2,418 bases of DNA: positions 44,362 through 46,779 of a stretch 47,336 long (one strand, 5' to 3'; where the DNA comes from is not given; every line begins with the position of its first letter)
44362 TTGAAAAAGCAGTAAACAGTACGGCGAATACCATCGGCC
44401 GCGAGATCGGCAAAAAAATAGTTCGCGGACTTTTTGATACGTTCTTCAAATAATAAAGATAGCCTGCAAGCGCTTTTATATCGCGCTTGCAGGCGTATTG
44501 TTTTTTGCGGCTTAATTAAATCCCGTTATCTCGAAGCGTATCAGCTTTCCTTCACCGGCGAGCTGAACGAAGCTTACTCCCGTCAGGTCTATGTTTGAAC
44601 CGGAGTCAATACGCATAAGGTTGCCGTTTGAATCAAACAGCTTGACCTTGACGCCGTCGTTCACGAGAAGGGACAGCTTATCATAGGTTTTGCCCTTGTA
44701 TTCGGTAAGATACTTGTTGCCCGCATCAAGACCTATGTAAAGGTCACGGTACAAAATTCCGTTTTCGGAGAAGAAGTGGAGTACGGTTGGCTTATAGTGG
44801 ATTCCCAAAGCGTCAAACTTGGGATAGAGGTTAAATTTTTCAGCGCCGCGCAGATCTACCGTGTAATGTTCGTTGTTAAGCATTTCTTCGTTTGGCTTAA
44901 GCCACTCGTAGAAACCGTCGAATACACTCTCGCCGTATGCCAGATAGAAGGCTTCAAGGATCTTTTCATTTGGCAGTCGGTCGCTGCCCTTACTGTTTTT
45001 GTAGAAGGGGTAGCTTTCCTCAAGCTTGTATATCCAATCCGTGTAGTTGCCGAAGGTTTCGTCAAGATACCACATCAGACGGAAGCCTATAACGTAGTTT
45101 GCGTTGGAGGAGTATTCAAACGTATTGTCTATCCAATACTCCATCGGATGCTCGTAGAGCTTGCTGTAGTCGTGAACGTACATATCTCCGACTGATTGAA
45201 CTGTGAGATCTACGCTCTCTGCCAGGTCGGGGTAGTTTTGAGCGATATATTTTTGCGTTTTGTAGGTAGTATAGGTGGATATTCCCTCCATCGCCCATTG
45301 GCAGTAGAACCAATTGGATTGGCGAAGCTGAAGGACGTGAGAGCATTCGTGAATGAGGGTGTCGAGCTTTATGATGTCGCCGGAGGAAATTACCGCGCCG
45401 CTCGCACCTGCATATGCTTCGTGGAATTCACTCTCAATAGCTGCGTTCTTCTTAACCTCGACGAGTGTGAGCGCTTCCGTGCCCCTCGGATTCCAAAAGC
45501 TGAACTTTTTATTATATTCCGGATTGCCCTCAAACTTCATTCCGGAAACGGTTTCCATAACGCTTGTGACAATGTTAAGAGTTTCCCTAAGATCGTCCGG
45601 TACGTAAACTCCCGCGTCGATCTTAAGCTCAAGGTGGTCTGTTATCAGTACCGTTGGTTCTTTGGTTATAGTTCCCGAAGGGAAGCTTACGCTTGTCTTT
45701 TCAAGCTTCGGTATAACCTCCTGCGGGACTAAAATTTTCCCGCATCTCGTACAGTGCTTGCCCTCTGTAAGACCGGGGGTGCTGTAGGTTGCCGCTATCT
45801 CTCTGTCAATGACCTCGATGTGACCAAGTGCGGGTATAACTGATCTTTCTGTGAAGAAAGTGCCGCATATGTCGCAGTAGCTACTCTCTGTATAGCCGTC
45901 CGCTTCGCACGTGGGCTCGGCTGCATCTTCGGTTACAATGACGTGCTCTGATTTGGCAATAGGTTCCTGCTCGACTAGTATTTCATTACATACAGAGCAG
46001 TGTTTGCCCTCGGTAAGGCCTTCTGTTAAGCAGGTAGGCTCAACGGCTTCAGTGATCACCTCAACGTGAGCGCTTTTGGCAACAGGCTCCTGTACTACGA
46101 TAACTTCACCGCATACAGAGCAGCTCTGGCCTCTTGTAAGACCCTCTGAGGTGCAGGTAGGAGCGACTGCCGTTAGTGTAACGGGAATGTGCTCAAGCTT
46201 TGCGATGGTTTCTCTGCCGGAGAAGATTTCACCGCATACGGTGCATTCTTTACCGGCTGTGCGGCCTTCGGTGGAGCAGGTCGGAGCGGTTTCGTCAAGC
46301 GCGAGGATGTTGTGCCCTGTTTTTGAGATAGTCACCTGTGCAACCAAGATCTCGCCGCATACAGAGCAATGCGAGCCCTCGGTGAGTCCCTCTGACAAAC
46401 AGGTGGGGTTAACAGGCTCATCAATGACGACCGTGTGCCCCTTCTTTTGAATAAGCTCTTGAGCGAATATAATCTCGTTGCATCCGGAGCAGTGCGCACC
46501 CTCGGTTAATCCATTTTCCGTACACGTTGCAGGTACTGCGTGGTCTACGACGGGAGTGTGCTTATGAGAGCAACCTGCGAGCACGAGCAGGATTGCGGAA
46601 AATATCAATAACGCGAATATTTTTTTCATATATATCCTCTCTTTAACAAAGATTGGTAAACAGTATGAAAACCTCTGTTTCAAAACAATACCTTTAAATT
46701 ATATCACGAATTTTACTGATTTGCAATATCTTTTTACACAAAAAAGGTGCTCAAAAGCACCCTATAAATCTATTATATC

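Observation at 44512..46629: Stand-alone lipoprotein fusing seven His+Cys3 41-aa repeats to an HExxH (BSP-like?) domain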

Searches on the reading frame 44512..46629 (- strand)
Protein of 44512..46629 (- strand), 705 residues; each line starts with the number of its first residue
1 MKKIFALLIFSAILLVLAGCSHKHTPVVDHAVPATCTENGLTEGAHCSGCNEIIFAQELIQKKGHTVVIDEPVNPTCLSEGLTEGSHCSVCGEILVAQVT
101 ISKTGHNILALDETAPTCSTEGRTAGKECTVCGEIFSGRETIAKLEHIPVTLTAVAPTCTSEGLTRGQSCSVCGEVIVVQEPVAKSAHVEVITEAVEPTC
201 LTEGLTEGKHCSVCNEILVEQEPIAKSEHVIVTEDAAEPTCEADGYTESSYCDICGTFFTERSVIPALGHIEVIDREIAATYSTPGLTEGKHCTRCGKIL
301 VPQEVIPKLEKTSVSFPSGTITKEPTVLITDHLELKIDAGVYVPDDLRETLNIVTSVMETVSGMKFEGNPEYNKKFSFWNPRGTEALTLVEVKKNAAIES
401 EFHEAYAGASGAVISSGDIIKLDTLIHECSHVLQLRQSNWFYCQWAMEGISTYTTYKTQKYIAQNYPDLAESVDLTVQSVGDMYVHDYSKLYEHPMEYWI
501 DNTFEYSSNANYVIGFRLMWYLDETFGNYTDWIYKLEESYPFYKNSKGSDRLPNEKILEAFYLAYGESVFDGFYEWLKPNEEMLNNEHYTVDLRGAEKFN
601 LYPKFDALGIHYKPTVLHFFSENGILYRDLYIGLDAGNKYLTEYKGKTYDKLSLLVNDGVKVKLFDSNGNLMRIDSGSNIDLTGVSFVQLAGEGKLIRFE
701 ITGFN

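Call 3: search_protein_families(library=pfam, proteins=[window:44512-46629:-], max_evalue=10)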
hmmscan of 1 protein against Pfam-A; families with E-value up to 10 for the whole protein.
window:44512-46629:- (705 aa): 11 families
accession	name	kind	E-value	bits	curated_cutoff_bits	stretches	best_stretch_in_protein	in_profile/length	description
PF18716.7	VATC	-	0.0027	18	26.6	0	209-223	4-18/43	Vms1-associating treble clef domain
PF24973.1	EGF_LMN_ATRN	-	0.013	16.1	27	2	204-216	20-32/44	Laminin/attractin EGF domain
PF00050.26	Kazal_1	-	0.31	11.5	21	1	114-144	13-43/49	Kazal-type serine protease inhibitor domain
PF21349.2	RUBY_RBDX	-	0.39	10.6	26.5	1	129-141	3-15/30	Rubrerythrin, rubredoxin-like domain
PF20719.2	Med16_C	-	0.42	11.3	21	1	288-304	79-94/123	Mediator complex subunit 16, C-terminal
PF00053.31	EGF_laminin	-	1.1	9.9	21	0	200-219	20-39/49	Laminin EGF domain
PF08139.17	LPAM_1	-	2.6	9.1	20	1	1-21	1-18/18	Prokaryotic membrane lipoprotein lipid attachment site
PF24292.1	DUF7479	-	2.6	8.6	27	0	289-305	29-45/60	Domain of unknown function (DUF7479)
PF10367.15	zf-Vps39_C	-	4.1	7.5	24.7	0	205-215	6-16/41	Vacuolar sorting protein 39 C-terminal zinc finger domain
PF06750.18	A24_N_bact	-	6.3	7.4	23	0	289-307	26-44/84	Bacterial Peptidase A24 N-terminal domain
PF06677.18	Auto_anti-p27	-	9.9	6.8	24.1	0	208-221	15-28/40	Sjogren's syndrome/scleroderma autoantigen 1 (Autoantigen p27)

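Call 4: search_protein_families(library=ncbifam, proteins=[window:44512-46629:-], max_evalue=10)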
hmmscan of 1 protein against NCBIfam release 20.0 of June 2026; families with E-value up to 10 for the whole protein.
window:44512-46629:- (705 aa): 4 families
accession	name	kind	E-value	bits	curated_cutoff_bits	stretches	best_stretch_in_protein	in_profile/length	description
TIGR00622.1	ssl1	subfamily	0.0058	17.3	45.1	1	75-137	5-66/112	TFIIH complex SSL1-like subunit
NF033216.1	lipo_YgdI_YgdR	subfamily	0.11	12.4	42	1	2-24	1-23/71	YgdI/YgdR family lipoprotein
NF047847.2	SS_mature_LptM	equivalog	1.3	9.1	27.7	1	1-20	1-20/31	LPS translocon maturation chaperone LptM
NF047912.1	ECs_2282_CxxC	subfamily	2.1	8.3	37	1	43-65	26-48/60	ECs_2282 family putative zinc-binding protein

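Call 7: search_solved_structures(query=window:44512-46629:-, max_evalue=10, show_alignments=3)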
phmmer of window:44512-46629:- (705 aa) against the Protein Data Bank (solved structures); distinct sequences matched with E-value up to 10: 6.
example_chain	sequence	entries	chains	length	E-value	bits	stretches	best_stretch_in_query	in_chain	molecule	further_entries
7bid_A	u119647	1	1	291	3.6e-06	28.7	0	657-688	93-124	v31WRAP-T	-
7bie_A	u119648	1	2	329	7.3e-06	27.7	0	657-688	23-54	nvWRAP-T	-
7bif_A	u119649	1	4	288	9.3e-06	27.3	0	657-688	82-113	v22WRAP-T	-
7big_A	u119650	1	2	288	2.8e-05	25.8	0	657-688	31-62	v13WRAP-T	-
1nt2_A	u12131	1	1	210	1.3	10.3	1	563-656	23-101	Fibrillarin-like pre-rRNA processing protein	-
2zgd_A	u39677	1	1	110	1.5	10.1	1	618-672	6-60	3 repeat synthetic ankyrin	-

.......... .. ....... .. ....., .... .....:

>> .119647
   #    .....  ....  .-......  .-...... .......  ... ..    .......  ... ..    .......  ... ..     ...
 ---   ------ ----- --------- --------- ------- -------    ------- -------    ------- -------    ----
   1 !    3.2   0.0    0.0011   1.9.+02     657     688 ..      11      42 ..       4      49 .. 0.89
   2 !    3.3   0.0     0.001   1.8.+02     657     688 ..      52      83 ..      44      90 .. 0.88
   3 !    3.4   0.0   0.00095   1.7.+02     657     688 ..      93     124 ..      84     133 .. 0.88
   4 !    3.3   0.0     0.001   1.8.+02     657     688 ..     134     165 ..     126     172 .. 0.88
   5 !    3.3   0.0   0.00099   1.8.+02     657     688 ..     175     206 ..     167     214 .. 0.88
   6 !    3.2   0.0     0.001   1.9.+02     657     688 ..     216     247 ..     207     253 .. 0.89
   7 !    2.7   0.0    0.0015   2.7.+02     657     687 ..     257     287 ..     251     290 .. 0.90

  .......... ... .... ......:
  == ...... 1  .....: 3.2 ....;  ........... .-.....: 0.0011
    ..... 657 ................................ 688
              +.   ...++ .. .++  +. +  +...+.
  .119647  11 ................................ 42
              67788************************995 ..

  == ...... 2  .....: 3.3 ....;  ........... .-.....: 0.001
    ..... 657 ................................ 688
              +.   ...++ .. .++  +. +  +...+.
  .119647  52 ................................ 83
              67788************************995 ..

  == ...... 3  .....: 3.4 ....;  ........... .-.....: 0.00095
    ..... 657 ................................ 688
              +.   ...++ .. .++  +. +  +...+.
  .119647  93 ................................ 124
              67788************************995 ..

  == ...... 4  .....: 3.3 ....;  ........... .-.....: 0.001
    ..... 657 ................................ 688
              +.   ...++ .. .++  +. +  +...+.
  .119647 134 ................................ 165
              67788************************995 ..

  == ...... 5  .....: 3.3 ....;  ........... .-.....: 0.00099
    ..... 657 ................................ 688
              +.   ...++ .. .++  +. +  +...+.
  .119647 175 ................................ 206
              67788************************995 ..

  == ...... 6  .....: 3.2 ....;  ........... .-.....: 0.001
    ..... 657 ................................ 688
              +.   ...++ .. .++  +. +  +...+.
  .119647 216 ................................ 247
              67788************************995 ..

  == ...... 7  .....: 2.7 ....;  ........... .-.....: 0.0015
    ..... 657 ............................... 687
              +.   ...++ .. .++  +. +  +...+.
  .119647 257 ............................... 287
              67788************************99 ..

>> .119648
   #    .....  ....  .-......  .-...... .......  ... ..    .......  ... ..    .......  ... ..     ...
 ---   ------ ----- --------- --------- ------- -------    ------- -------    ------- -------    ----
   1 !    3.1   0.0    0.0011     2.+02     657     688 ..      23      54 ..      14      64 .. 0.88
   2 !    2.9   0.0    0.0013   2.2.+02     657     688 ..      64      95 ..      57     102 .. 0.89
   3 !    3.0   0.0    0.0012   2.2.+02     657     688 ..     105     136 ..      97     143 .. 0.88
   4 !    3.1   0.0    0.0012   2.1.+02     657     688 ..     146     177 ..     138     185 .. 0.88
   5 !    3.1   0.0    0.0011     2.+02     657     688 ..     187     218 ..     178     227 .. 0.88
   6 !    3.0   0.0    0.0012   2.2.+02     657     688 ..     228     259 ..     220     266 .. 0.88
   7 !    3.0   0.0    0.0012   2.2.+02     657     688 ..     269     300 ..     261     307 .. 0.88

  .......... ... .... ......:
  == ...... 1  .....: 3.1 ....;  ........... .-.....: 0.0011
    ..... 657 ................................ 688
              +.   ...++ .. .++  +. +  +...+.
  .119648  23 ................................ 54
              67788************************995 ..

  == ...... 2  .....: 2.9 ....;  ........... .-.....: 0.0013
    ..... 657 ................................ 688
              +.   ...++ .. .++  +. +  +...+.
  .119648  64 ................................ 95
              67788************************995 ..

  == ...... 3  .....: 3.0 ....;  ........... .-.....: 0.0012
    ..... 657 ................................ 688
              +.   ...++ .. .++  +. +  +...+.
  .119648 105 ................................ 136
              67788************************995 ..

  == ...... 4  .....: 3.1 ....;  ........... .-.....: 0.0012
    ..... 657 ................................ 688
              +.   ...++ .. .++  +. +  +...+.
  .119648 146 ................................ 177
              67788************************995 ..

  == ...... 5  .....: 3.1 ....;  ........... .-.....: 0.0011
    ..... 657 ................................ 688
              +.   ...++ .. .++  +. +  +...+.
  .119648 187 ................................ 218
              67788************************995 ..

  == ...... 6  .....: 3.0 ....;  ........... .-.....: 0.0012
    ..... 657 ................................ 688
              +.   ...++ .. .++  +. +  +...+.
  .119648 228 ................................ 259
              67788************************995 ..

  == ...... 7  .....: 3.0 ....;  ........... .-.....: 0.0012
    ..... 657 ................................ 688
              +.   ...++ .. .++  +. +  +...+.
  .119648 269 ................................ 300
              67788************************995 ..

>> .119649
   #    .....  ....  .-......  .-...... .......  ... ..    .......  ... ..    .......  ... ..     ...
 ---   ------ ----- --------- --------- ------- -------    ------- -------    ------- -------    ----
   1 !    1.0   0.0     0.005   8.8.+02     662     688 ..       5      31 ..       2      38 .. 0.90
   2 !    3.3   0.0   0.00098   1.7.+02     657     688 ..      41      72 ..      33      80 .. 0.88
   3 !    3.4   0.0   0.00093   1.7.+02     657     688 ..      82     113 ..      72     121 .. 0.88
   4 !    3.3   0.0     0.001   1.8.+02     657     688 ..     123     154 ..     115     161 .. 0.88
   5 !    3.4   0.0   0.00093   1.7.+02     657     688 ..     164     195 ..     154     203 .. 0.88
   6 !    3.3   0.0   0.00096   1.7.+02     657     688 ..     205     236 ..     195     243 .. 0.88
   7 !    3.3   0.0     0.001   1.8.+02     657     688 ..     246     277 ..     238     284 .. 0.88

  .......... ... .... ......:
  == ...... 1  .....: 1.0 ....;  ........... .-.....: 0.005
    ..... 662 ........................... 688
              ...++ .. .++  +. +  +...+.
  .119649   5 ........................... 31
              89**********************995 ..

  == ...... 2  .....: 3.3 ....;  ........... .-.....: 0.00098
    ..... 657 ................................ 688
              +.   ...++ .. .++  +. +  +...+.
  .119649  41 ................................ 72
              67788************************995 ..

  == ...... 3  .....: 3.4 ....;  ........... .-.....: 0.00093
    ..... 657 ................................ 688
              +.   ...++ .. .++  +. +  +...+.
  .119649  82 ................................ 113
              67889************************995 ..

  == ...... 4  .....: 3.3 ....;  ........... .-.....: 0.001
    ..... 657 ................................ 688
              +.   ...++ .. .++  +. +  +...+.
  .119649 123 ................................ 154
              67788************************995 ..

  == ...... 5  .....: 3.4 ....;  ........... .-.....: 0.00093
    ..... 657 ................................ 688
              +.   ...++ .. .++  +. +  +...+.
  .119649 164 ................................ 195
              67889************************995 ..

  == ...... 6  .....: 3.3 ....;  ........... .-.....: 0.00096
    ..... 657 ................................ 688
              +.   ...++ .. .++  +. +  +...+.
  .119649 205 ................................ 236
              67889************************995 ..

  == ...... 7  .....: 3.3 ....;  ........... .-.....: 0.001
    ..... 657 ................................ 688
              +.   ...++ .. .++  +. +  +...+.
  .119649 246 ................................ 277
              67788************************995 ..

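Call 60: list_cluster_members(proteins=[P0171, window:44512-46629:-])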
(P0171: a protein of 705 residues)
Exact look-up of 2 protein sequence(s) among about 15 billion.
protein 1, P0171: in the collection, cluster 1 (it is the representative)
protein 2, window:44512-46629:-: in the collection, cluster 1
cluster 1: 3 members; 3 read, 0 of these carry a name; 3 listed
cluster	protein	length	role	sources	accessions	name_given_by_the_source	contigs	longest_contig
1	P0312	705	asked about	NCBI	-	-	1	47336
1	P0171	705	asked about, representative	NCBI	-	-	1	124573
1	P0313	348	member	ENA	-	-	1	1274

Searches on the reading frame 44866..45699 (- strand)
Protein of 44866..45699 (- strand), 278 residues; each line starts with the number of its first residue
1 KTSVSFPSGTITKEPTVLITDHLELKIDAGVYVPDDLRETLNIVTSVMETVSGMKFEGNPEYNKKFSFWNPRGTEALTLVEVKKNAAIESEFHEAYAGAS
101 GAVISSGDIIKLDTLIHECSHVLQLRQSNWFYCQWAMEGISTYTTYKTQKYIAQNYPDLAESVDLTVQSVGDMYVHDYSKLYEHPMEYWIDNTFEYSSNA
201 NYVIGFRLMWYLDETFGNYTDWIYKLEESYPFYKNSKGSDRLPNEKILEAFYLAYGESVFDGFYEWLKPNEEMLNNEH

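Call 87: search_solved_structures(query=A5, max_evalue=10, show_alignments=2)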
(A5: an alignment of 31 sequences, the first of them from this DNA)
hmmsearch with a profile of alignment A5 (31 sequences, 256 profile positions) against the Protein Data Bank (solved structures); distinct sequences matched with E-value up to 10: 84 (the best 60 are shown).
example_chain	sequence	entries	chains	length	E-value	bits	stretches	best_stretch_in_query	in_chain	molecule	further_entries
4gaa_A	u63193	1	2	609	2.2e-06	30.7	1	94-236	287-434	MGC78867 protein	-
3cia_A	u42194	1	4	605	4.9e-06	29.5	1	97-232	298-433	cold-active aminopeptidase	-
8twx_A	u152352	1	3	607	5.4e-06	29.4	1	94-236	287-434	Leukotriene A-4 hydrolase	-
3u9w_A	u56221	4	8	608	5.4e-06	29.4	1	94-236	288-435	Leukotriene A-4 hydrolase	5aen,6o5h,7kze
1sqm_A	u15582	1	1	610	5.5e-06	29.4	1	94-236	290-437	LEUKOTRIENE A-4 HYDROLASE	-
1h19_A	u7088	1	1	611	5.5e-06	29.4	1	93-236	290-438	LEUKOTRIENE A-4 HYDROLASE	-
3cho_A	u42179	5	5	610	5.5e-06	29.4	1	94-236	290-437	Leukotriene A-4 hydrolase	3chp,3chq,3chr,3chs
1hs6_A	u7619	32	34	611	5.5e-06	29.4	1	94-236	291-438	LEUKOTRIENE A-4 HYDROLASE | LTA4H PROTEIN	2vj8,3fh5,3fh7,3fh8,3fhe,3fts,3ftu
5ni2_A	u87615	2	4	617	5.5e-06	29.4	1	93-236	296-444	Leukotriene A-4 hydrolase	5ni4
6enc_A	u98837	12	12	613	5.5e-06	29.4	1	94-236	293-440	Leukotriene A-4 hydrolase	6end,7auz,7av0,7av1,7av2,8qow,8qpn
2r59_A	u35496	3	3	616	5.6e-06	29.3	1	94-236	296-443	Leukotriene A-4 hydrolase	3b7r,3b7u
5nie_A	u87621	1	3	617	5.6e-06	29.3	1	94-236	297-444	Leukotriene A-4 hydrolase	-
8ava_A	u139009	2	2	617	5.6e-06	29.3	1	94-236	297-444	Leukotriene A-4 hydrolase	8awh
5n3w_A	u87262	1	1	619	5.6e-06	29.3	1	94-236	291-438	Leukotriene A-4 hydrolase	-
4r7l_A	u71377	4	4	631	5.9e-06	29.3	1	94-236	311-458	Leukotriene A-4 hydrolase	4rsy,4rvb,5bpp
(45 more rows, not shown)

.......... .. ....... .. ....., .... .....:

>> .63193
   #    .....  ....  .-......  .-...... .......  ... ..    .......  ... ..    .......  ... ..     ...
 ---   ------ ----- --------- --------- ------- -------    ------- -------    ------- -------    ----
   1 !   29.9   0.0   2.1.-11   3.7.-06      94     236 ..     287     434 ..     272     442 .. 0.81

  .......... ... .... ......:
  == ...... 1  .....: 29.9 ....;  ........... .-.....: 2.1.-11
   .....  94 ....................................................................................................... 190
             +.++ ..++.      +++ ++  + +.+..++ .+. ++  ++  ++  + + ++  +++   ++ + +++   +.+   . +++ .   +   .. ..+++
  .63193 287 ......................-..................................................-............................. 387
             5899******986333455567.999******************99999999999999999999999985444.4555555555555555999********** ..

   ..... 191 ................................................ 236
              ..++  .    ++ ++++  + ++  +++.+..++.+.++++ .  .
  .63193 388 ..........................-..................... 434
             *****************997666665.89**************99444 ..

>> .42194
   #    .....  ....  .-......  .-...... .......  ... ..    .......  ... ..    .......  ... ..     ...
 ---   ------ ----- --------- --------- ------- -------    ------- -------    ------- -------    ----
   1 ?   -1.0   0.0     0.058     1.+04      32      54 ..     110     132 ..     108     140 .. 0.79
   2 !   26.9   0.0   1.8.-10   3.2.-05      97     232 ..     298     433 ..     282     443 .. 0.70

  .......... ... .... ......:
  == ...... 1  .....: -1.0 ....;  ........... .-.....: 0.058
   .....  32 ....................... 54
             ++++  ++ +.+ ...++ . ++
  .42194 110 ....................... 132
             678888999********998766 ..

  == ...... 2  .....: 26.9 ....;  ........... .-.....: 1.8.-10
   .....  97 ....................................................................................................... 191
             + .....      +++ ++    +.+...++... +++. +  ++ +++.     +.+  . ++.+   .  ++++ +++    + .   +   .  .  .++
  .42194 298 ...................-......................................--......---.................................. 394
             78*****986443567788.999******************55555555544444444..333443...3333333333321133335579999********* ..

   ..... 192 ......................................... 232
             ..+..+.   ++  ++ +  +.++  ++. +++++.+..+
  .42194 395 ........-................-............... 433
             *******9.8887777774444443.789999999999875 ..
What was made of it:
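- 44872..45699 (-): Gluzincin catalytic domain, aa 311 to about 586: an N-terminal alpha/beta subdomain followed by a helical subdomain. A remote homologue of the M1 catalytic domain. Family profile against PDB gives LTA4H E=2.2e-6 (call 87).
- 45286..45288 (-): E448, predicted third zinc ligand (HExxH-x16-E, within the EGISTY motif). Aligned to the NEG Glu of LTA4H (call 87).
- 45094..45096 (-): Y512, predicted catalytic Tyr that stabilises the transition state. Aligned with LTA4H PYEKGF, Tyr383 (call 87).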
